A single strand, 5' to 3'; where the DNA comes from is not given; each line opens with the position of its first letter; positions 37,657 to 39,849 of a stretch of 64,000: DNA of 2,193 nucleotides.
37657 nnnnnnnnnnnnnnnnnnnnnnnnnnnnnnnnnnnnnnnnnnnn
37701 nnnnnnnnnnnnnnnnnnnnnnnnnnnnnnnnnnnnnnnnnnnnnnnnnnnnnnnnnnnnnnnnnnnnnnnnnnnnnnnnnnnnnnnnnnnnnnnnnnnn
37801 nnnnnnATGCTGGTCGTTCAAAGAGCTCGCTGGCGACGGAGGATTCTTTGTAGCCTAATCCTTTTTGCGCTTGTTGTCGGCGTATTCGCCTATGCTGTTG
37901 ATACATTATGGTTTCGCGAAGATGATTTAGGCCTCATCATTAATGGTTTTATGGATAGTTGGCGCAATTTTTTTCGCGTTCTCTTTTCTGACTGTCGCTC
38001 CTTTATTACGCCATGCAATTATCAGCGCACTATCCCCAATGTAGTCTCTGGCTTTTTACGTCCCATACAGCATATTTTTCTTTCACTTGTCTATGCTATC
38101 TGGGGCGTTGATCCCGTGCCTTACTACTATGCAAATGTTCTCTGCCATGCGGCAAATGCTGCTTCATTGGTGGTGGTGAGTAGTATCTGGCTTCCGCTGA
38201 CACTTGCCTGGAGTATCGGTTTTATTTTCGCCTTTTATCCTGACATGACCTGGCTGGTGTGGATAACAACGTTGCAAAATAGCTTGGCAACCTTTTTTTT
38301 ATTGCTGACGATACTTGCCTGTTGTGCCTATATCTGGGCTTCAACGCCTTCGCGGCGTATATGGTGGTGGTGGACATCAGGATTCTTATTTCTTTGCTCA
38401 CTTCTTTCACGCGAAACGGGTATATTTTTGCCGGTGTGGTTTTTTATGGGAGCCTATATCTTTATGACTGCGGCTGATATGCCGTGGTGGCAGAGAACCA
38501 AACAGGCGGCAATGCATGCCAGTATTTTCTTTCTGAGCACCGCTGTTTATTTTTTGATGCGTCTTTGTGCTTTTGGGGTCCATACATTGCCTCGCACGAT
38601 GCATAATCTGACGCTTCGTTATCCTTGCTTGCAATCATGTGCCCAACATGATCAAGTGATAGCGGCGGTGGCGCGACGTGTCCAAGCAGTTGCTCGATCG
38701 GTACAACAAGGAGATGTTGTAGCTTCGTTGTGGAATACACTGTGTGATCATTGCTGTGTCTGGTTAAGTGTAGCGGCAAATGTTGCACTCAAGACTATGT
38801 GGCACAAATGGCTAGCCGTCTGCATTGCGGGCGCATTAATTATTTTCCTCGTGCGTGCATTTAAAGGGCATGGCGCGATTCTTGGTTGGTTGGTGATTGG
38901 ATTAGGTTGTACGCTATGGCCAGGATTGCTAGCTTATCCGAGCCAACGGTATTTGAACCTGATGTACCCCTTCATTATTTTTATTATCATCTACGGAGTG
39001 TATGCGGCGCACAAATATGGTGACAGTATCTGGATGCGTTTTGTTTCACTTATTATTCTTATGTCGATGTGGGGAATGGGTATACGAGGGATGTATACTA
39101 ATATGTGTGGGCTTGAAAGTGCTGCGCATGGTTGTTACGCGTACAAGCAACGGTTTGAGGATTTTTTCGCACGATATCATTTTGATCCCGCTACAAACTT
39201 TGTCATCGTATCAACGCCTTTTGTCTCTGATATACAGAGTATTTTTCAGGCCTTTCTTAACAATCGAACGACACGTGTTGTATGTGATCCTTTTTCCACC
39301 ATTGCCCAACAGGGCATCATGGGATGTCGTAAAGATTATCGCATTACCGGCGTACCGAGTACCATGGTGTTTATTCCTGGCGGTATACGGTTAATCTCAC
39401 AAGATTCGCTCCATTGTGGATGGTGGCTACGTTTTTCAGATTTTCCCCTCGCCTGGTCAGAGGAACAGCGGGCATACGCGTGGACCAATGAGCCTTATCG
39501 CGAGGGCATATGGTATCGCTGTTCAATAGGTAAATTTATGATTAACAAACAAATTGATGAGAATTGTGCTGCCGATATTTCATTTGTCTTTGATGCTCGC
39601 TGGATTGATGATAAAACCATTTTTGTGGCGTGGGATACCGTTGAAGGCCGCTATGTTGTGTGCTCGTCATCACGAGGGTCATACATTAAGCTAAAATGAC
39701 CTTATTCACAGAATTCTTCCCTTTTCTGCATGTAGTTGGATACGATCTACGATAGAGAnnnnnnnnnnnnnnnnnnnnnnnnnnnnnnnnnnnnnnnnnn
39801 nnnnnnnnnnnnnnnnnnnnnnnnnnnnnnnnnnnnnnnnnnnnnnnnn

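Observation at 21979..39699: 17.7-kb single-strand glycan locus with eight consecutive GT-C-like polytopic glycosyltransferases: candidate novel envelope glycan or glycosylation system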

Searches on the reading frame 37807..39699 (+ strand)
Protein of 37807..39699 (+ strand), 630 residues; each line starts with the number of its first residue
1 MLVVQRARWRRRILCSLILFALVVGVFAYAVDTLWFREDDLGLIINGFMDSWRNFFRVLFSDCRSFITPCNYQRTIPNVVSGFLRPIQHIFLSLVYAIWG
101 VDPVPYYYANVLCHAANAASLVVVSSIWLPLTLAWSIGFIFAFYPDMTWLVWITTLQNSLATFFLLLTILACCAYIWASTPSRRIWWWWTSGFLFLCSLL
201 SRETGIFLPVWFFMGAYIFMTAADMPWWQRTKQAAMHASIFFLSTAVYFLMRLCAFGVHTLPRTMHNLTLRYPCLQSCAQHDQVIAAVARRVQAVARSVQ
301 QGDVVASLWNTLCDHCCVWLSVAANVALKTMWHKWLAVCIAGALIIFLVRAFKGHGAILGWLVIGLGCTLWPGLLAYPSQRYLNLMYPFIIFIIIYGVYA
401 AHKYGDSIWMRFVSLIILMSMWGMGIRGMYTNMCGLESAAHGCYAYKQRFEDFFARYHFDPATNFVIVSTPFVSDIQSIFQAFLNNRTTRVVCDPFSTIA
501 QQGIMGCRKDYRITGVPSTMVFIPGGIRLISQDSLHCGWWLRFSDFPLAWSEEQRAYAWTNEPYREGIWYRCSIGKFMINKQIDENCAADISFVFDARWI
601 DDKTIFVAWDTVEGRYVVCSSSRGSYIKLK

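Call 4: search_protein_families(library=pfam, proteins=[window:37807-39699:+], max_evalue=1)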
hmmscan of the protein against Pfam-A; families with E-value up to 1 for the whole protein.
window:37807-39699:+ (630 aa): 1 family
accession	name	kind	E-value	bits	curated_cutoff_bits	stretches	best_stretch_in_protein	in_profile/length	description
PF09813.14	Coa3_cc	-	0.012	15.6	27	1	10-29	12-31/48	Cytochrome c oxidase assembly factor 3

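Call 5: search_protein_families(library=ncbifam, proteins=[window:37807-39699:+], max_evalue=1)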
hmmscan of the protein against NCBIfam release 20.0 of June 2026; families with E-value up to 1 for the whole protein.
window:37807-39699:+ (630 aa): 0 families

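Call 22: find_homologous_proteins(query=window:37807-39699:+, max_evalue=0.001)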
Query window:37807-39699:+ (630 aa): 48 proteins with E <= 0.001 among 8000 candidates.
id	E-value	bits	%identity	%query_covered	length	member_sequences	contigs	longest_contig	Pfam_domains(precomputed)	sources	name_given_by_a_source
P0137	0.0e+0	1365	90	100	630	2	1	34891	-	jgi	jgi:hypothetical protein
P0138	5.8e-278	942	66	99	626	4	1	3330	-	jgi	jgi:hypothetical protein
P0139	4.5e-204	698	51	99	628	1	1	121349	-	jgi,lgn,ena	-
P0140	8.5e-195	668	49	97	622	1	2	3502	-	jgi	-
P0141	6.7e-193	661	50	97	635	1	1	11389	-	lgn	-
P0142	4.8e-190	652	48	98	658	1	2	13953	-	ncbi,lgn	-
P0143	2.2e-178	613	49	68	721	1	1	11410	-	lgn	-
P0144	9.6e-178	611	46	96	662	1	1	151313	-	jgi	jgi:hypothetical protein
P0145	3.0e-176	606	45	96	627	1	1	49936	-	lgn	-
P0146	7.0e-176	605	46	99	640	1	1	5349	-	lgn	-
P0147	2.1e-174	600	47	99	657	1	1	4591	-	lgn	-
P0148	2.3e-169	583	45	97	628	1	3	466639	-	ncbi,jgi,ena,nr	ncbi:MAG: hypothetical protein US49_C0001G0129 [candidate division TM6 bacterium GW2011_GWF2_37_49]|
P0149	4.2e-164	566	43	98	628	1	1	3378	-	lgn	-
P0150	1.3e-161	558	44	95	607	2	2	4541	-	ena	-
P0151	1.7e-160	554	46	95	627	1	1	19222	-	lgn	-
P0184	2.1e-6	45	29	35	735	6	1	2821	PF13431.13,PF23914.2,PF13414.13,PF13176.13,PF13428.13,PF14559.13,PF24575.2,PF00515.35,PF13424.13,PF13432.13,PF13181.13,PF07719.24,PF13174.13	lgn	-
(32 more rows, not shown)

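Call 29: search_solved_structures(query=A3, max_evalue=10, show_alignments=2)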
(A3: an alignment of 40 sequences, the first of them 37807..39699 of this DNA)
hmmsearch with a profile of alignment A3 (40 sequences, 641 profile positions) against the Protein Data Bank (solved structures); distinct sequences matched with E-value up to 10: 0.

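Call 41: search_protein_families(library=pfam, alignment_id=A3, max_evalue=0.1)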
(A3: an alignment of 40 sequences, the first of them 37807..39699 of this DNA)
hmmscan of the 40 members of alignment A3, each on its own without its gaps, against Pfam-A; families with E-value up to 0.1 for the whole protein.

A. member 1, window:37807-39699:+ (630 aa): 1 family
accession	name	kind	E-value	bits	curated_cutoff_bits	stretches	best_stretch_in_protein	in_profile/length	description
PF09813.14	Coa3_cc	-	0.012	15.6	27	0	10-29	12-31/48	Cytochrome c oxidase assembly factor 3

B. families by the number of members that match (of 40 scanned): 5 families
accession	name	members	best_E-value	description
PF13231.12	PMT_2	3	2e-06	Dolichyl-phosphate-mannose-protein mannosyltransferase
PF09813.14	Coa3_cc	2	0.012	Cytochrome c oxidase assembly factor 3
PF17552.7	DUF5464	2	0.013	Family of unknown function (DUF5464)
PF02659.21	Mntp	1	0.036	Putative manganese efflux pump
PF03801.18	Ndc80_HEC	1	0.062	HEC/Ndc80p family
